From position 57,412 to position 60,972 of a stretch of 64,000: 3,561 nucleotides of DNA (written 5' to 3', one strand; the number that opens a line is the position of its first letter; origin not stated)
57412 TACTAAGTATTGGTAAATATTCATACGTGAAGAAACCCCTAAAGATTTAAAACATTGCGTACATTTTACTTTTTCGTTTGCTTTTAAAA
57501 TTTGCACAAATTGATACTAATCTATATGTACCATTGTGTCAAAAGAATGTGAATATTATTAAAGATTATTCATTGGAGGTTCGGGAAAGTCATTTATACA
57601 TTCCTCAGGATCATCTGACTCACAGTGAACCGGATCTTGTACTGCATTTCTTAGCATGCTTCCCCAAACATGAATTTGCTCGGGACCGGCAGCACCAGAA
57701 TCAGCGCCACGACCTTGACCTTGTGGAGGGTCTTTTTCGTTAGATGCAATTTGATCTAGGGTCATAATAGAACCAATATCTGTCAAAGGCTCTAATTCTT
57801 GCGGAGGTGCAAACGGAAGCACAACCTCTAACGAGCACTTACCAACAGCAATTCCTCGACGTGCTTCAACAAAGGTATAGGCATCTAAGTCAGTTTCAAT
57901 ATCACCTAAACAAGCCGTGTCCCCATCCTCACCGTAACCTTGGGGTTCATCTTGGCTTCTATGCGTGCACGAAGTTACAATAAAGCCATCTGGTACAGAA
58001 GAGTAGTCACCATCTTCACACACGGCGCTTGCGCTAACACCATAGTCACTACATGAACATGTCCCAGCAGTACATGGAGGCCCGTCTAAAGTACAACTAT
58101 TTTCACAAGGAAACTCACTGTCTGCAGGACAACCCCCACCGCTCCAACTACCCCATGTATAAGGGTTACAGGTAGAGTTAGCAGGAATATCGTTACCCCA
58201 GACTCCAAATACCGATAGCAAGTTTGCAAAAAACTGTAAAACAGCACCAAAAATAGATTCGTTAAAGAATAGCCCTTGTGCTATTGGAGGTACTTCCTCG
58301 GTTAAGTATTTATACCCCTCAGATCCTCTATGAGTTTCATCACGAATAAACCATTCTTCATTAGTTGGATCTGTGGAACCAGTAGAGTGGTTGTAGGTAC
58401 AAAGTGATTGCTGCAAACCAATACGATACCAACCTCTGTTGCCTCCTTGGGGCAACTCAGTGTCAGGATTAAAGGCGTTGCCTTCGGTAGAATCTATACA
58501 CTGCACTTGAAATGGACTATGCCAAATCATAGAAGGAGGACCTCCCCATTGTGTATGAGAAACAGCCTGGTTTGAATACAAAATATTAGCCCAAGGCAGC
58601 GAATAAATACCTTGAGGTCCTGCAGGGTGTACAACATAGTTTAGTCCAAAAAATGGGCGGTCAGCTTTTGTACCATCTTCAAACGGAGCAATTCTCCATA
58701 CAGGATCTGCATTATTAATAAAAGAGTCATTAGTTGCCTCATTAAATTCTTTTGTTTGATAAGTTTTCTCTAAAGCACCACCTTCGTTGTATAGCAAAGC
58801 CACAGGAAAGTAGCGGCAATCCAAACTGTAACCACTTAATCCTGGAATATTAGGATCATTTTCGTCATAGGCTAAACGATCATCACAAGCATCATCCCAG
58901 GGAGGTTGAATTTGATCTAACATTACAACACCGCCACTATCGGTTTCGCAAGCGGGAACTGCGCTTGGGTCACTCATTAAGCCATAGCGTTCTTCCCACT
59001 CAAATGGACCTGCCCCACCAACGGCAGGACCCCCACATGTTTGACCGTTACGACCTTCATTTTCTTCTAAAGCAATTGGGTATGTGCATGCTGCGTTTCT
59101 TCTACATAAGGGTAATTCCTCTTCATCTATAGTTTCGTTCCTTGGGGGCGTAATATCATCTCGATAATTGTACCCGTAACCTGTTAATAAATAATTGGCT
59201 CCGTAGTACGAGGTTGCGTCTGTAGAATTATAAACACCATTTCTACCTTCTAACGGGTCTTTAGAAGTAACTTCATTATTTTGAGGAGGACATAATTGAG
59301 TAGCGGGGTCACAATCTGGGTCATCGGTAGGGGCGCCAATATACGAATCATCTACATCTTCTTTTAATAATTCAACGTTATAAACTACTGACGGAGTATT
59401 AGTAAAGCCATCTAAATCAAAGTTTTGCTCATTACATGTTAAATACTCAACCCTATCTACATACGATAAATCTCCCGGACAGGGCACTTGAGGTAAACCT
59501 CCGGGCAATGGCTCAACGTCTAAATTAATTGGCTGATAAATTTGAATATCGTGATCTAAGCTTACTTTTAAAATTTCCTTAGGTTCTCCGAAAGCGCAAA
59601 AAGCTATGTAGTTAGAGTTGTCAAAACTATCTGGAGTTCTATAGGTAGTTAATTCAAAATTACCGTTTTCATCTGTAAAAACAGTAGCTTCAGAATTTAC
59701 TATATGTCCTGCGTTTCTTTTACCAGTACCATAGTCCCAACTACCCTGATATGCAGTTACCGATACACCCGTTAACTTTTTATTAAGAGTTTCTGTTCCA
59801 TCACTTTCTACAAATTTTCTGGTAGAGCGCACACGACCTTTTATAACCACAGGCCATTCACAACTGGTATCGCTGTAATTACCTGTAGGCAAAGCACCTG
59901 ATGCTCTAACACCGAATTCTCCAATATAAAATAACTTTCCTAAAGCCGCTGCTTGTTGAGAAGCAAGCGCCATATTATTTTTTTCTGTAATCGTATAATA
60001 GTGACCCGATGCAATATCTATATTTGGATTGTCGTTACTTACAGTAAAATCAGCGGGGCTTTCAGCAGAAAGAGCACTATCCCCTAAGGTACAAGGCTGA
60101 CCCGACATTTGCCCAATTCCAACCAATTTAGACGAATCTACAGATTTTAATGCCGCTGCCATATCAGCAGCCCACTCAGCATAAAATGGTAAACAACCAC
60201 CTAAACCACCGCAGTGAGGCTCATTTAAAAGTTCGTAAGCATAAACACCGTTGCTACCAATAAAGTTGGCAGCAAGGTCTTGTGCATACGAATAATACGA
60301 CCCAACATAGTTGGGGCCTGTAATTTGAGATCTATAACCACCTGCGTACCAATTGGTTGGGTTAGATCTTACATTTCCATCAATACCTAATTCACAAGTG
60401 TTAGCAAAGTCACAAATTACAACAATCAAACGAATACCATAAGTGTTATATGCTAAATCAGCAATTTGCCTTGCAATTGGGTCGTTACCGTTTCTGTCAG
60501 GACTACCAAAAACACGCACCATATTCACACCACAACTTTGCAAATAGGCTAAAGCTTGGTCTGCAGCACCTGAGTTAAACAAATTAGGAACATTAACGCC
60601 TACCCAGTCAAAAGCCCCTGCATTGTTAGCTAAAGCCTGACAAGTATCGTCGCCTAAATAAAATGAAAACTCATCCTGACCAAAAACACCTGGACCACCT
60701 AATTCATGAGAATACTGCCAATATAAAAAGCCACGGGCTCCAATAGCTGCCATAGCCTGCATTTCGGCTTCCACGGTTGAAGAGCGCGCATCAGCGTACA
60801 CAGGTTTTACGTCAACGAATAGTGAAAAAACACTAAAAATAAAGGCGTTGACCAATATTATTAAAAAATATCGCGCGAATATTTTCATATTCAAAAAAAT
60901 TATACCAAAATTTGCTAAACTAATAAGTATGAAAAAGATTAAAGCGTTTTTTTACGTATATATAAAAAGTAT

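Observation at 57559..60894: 1111-aa secreted GH5 glycoside hydrolase with a huge Cys-rich extension, in GC-rich DNA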

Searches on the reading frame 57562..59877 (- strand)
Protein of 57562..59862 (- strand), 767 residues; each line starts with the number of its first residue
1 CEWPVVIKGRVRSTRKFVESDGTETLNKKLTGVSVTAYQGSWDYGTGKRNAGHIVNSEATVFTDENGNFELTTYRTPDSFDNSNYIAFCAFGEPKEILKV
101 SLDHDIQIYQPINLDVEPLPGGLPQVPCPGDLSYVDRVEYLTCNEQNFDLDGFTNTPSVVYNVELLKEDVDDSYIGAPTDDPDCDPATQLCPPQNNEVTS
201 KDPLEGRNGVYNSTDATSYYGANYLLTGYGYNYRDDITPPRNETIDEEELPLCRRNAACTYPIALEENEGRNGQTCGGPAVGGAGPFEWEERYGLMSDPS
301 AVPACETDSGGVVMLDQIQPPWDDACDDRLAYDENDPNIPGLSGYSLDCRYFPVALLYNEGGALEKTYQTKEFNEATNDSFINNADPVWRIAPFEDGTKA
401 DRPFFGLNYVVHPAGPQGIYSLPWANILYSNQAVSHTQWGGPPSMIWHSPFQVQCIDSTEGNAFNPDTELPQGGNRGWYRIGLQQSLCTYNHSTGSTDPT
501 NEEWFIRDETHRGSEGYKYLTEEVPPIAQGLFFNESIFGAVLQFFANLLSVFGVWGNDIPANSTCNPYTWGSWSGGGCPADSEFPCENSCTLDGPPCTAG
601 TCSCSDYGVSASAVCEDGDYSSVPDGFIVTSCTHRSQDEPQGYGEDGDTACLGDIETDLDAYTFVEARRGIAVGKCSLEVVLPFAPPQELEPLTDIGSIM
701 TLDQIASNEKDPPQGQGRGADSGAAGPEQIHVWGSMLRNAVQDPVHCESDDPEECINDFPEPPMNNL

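Call 33: find_homologous_proteins(query=window:57562-59862:-, max_evalue=0.001)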
Query seq(767 aa) (767 aa): 1 proteins with E <= 0.001 among 4537 candidates.
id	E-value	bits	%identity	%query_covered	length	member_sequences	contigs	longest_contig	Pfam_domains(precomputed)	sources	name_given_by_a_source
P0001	0.0e+0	1840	100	100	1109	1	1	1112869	PF00150.25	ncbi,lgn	ncbi:MAG: cellulase family glycosylhydrolase [Patescibacteria group bacterium]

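Call 59: predict_structure(alignment_id=A5)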
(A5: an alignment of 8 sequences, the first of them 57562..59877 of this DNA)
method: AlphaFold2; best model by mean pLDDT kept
length: 772 residues; sequences in the alignment: 8
mean_pLDDT: 37.4   pTM: 0.30
mean pLDDT of the five models: 37.4, 36.1, 35.8, 33.2, 32.4
residues with pLDDT >= 90: 3; 70-90: 53; 50-70: 79; < 50: 637
segments of 3 or more residues with pLDDT < 50: 1-6, 46-58, 82-87, 138-256, 262-304, 306-308, 325-349, 353-691, 693-772
pLDDT, mean of each block of 10 residues (from residue 1): 48 73 72 80 53 40 78 79 50 67 57 60 76 58 27 27 25 30 37 38 31 30 26 26 28 44 39 34 31 34 47 59 47 40 41 43 32 28 25 27 30 27 27 23 25 23 27 26 28 27 29 30 34 37 42 38 31 29 35 31 37 32 30 24 31 27 23 24 24 32 28 28 26 27 31 39 34 28
secondary structure, 60 per line:
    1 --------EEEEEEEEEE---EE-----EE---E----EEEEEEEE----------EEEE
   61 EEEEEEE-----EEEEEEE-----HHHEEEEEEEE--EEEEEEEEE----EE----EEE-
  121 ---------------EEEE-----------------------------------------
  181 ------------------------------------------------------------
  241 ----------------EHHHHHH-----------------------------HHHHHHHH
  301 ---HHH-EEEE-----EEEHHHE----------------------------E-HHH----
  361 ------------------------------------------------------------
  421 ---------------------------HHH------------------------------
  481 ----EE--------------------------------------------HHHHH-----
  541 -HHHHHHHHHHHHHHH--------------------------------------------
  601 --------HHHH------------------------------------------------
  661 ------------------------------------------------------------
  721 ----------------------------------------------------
elements in order (helices of 4 or more, strands of 3 or more residues): E9-18 E39-46 E57-67 E73-79 E88-95 E98-106 E117-119 E136-139 H258-263 H293-300 E308-311 E317-319 H531-535 H542-556 H609-612
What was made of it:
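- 59455..59862 (-): aa 345-480: beta-sandwich domain with eight predicted strands. It resembles a prealbumin/CarboxypepD_reg-type fold by sequence pattern only. AF2 pLDDT is 50-80 here (call 59).
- On Carbohydrate-binding module, dockerin or known adhesin in the C-terminal region: The AF2 model is too poor (pLDDT 37) for a fold search (call 59), so the fold level is in effect inconclusive.
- The fold of the C-terminal module is unresolved (AF2 pLDDT 37, call 59), so 'scaffold/anchor' is an interpretation of synteny and conservation only.
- Tried and rejected: AF2 of aa 340-1111 with 8 sequences failed (pLDDT 37, call 59).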

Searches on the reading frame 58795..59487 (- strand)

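Call 24: search_protein_families(library=pfam, max_evalue=10, proteins=[window:58795-59487:-])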
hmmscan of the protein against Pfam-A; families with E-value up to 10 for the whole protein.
seq(231 aa): 1 family
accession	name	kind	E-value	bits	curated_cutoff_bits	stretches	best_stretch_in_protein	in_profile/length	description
PF02015.22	Glyco_hydro_45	-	0.014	15.7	27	1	172-227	42-95/214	Glycosyl hydrolase family 45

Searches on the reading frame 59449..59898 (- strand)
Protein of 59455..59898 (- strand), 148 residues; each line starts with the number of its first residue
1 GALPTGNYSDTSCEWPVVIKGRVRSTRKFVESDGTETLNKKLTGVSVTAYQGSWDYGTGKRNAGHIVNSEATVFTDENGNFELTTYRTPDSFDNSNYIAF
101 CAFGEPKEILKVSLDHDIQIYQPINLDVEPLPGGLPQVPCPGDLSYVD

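Call 24: search_protein_families(library=pfam, max_evalue=10, proteins=[window:59455-59898:-])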
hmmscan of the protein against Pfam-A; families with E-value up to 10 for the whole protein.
seq(148 aa): 0 families

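Call 79: search_solved_structures(query=A6, max_evalue=5)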
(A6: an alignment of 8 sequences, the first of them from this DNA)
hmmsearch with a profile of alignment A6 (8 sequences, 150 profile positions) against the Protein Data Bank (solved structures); distinct sequences matched with E-value up to 5: 0.
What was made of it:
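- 59455..59862 (-): There is no Pfam hit (call 24) and no PDB hit with a profile (call 79).
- On Carbohydrate-binding module, dockerin or known adhesin in the C-terminal region: A profile search of PDB is empty for aa 345-482 (call 79).
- Tried and rejected: A profile of the beta-sandwich against PDB found nothing (call 79).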

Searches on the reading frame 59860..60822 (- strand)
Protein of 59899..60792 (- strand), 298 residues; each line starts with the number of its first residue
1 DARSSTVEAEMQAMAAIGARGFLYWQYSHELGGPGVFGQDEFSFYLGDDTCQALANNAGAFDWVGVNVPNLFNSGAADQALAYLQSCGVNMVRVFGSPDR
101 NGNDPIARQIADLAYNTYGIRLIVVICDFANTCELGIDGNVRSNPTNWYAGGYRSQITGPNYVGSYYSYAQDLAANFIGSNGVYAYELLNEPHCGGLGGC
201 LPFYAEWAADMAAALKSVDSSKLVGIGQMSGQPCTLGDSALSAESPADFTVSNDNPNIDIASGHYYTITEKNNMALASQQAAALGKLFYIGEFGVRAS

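Call 18: search_solved_structures(query=window:59899-60792:-, max_evalue=1, show_alignments=0)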
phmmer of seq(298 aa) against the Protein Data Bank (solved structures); distinct sequences matched with E-value up to 1: 13.
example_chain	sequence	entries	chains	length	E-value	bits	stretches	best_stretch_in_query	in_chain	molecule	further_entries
3ziz_A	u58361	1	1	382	3.4e-09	39.6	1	115-266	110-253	GH5 ENDO-BETA-1,4-MANNANASE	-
1qno_A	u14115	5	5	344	6.2e-09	38.8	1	147-267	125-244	ENDO-1,4-B-D-MANNANASE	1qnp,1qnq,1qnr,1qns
3wfl_A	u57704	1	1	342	4.4e-07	32.7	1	146-269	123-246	beta-mannanase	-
3wh9_A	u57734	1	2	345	4.5e-06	29.3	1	149-267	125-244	Endo-beta-1,4-mannanase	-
31ao_A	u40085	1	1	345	1.8e-05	27.4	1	149-266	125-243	Probable mannan endo-1,4-beta-mannosidase A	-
4awe_A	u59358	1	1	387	0.0023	20.4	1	119-231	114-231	ENDO-BETA-D-1,4-MANNANASE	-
1rh9_A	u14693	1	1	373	0.0086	18.6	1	183-228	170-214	endo-beta-mannanase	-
4lx4_A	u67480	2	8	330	0.013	17.9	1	151-255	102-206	Endoglucanase(Endo-1,4-beta-glucanase)protein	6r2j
9m20_A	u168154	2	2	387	0.021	17.3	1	181-230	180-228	mannan endo-1,4-beta-mannosidase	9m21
8gf3_A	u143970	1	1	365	0.099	15.1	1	147-228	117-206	GH5 Mannanase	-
4ee9_A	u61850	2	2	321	0.57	12.6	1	152-265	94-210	Endoglucanase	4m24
6zz3_A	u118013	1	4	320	0.73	12.3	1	152-265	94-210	Endoglucanase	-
7p6i_A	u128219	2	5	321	0.73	12.2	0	152-265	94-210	Endoglucanase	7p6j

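Call 24: search_protein_families(library=pfam, max_evalue=10, proteins=[window:59899-60792:-])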
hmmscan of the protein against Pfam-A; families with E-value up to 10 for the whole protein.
seq(298 aa): 1 family
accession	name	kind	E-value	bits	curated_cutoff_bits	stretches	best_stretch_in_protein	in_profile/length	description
PF00150.24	Cellulase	-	3.9e-08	33.6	23.5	1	64-296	11-239/272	Cellulase (glycosyl hydrolase family 5)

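Call 32: find_homologous_proteins(query=A2, max_evalue=0.00001)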
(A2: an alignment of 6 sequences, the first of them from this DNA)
Query A2 (6 sequences): 8000 candidates shared short words with the query, none scored E <= 0.00001.
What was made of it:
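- Tried and rejected: The word prefilter appears to have been saturated (calls 32, 33).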

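Call 42: find_related_loci(query=A4, collection=genome_contigs, flank=4000)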
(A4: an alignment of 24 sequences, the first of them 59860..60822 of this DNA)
Query A4 (321 aa) in genome_contigs; peptide patterns used: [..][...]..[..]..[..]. (x = any residue, [..] = any of these).
228 stretches matched a pattern; 15 encode a relative of the query (tblastn E <= 1e-3); 15 distinct loci.
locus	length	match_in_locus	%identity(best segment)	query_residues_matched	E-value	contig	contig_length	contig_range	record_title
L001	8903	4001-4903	47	13-306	5e-77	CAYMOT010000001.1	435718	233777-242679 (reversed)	MAG TPA_asm: uncultured Candidatus Saccharibacteria bacterium isolate binchicken_co179_168 genome assembly, contig: NODE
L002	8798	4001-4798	41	28-302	1e-59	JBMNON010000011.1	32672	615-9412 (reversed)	MAG: Patescibacteria group bacterium isolate SBF912SR5HQ0001 scaffold_1480_c1, whole genome shotgun sequence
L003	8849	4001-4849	41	12-310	5e-58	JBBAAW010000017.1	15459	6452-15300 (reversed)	MAG: Patescibacteria group bacterium isolate SO_2017_GW3_51 scaffold_1993_c1_OW296A_2017, whole genome shotgun sequence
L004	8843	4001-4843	38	17-314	4e-55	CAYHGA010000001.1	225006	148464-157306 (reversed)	MAG TPA_asm: uncultured Gammaproteobacteria bacterium isolate ERP119705_co10_249 genome assembly, contig: NODE_10_length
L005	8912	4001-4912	38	3-309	5e-54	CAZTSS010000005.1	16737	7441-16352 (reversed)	MAG TPA_asm: uncultured Candidatus Saccharibacteria bacterium isolate SRP239243_co2_16 genome assembly, contig: NODE_563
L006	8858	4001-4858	40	3-310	5e-51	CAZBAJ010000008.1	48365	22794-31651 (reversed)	MAG TPA_asm: uncultured Candidatus Saccharibacteria bacterium isolate SRP263991_co1_503 genome assembly, contig: NODE_69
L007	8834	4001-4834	35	14-302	5e-50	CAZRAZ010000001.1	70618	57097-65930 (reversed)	MAG TPA_asm: uncultured Gammaproteobacteria bacterium isolate binchicken_co191_93 genome assembly, contig: NODE_393_leng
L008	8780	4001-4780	37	31-302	3e-44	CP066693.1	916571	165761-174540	MAG: Candidatus Woesebacteria bacterium isolate NC_groundwater_896_Pr1_S2p5_35_35 chromosome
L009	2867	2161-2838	35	17-249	8e-42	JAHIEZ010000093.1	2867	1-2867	MAG: Patescibacteria group bacterium isolate KR11_0.1_MetaG.mb.53 KR11_0.1_MetaG.mb.53_k141_1240658, whole genome shotgu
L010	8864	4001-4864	33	2-302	1e-38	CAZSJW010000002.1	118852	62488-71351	MAG TPA_asm: uncultured Pseudomonadales bacterium isolate SRP286056_co2_78 genome assembly, contig: NODE_132_length_1188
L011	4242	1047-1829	33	28-302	8e-38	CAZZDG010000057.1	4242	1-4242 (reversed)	MAG TPA_asm: uncultured Pseudomonadales bacterium isolate binchicken_co321_113 genome assembly, contig: NODE_8850_length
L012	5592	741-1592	33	5-300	5e-36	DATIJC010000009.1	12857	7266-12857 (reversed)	MAG TPA_asm: Patescibacteria group bacterium isolate SMAG_U15681 k141_389521, whole genome shotgun sequence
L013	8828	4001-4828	33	11-302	7e-36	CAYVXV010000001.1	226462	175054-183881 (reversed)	MAG TPA_asm: uncultured Pseudomonadales bacterium isolate SRP193661_co2_36 genome assembly, contig: NODE_18_length_22646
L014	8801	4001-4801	39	32-302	9e-49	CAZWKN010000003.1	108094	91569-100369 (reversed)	MAG TPA_asm: uncultured Gammaproteobacteria bacterium isolate SRP192515_co1_359 genome assembly, contig: NODE_97_length_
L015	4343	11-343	42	192-306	2e-24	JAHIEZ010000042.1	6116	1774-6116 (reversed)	MAG: Patescibacteria group bacterium isolate KR11_0.1_MetaG.mb.53 KR11_0.1_MetaG.mb.53_k141_406983, whole genome shotgun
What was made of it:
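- Several source bins are labelled Gammaproteobacteria or Pseudomonadales (call 42). The permuted clade was recovered only from Patescibacteria-type MAGs (call 42).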

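Call 47: predict_structure(alignment_id=A4)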
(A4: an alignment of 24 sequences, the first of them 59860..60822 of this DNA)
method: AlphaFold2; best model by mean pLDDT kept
length: 321 residues; sequences in the alignment: 24
mean_pLDDT: 90.9   pTM: 0.91
mean pLDDT of the five models: 90.9, 90.7, 90.7, 90.5, 90.5
residues with pLDDT >= 90: 246; 70-90: 53; 50-70: 8; < 50: 14
segments of 3 or more residues with pLDDT < 50: 1-9, 317-321
pLDDT, mean of each block of 10 residues (from residue 1): 44 88 97 95 79 92 96 97 89 98 96 92 98 96 93 96 96 97 98 98 92 98 99 95 84 86 98 93 94 98 85 59 50
secondary structure, 60 per line:
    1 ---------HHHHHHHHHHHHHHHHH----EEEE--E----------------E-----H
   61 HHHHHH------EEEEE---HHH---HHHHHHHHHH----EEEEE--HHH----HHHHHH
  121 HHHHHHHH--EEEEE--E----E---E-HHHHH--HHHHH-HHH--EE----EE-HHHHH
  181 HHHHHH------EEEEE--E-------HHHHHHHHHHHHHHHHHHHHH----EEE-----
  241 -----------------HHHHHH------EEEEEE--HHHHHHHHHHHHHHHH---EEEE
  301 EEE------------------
elements in order: H10-26 E31-34 H60-66 E73-77 H87-96 E101-105 H115-128 E131-135 H149-153 H156-160 H176-186 E193-197 H208-228 E233-235 H258-263 E270-275 H278-293 E297-303
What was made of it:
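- On Glycoside hydrolase family 5 (clan GH-A): AF2 pLDDT 90.9, pTM 0.91, with eight strand/helix units (call 47).
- The AF2 model (pLDDT 90.9, pTM 0.91) is one compact domain with the order H-E(b8)-H-E(b1)...E(b7) (call 47).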

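Call 51: fold_search(model_id=the predicted structure, library=pdb)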
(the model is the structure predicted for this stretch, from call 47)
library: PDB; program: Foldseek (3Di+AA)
matches with E <= 10: 1603; with E <= 0.001: 67
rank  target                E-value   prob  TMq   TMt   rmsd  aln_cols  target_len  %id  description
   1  3wfl                  8.9e-10  1.00  0.53  0.50   4.9       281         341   21  Crtstal structure of glycoside hydrolase family 5 beta-mannanase from Talaromyces trachyspermus (released 2014-07-23)
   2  1qnp                  1.2e-09  1.00  0.51  0.48   5.3       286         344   18  The 3-D structure of a Trichoderma reesei b-mannanase from glycoside hydrolase family 5 (released 2000-10-19)
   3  4awe_A                5.8e-09  1.00  0.45  0.39  10.8       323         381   18  The Crystal Structure of Chrysonilia sitophila endo-beta-D-1,4- mannanase (released 2012-10-31)
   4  3wh9_A                2.4e-08  1.00  0.53  0.49   5.7       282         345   18  The ligand-free structure of ManBK from Aspergillus niger BK01 (released 2014-10-08)
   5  1rh9                  2.5e-08  1.00  0.41  0.36   8.1       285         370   17  Family GH5 endo-beta-mannanase from Lycopersicon esculentum (tomato) (released 2005-04-19)
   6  3ziz                  5.3e-08  1.00  0.53  0.50   3.9       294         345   18  Crystal structure of Podospora anserina GH5 beta-(1,4)-mannanase (released 2013-04-17)
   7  9m20                  6.7e-08  1.00  0.42  0.37   7.8       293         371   16  GmMAN19-1 from Glycine max (released 2026-02-04)
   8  3pz9                  9.9e-08  1.00  0.53  0.48   5.5       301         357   15  Native structure of endo-1,4-beta-D-mannanase from Thermotoga petrophila RKU-1 (released 2011-12-28)
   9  6tn6                  1.2e-07  1.00  0.46  0.33   8.9       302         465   16  X-ray structure of the endo-beta-1,4-mannanase from Thermotoga petrophila (released 2020-04-29)
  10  7odj                  1.2e-07  1.00  0.51  0.41   5.4       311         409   16  Exo-mannosidase from Cellvibrio mixtus bound to N-alkyl mannocyclophellitol aziridine (released 2022-02-16)
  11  4qp0                  1.4e-07  1.00  0.45  0.40   8.8       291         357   16  Crystal Structure Analysis of the Endo-1,4-beta-mannanase from Rhizomucor miehei (released 2014-11-05)
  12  1uuq                  1.5e-07  1.00  0.52  0.42   5.3       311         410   16  Exo-mannosidase from Cellvibrio mixtus (released 2004-04-16)
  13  3pzn                  2.5e-07  1.00  0.48  0.43   6.1       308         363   16  Structure of the hyperthermostable endo-1,4-beta-D-mannanase from Thermotoga petrophila RKU-1 with citrate and glycerol (released 2011-12-28)
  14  8gf3                  7.7e-07  1.00  0.46  0.42   6.1       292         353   15  Crystallographic structure from BlMan5_7 (released 2024-04-17)
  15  8ag9                  3.4e-06  1.00  0.38  0.36   8.8       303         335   17  Thermogutta terrifontis endoglucanase of glycoside hydrolase family 5 (TtEnd5A) (released 2022-08-17)
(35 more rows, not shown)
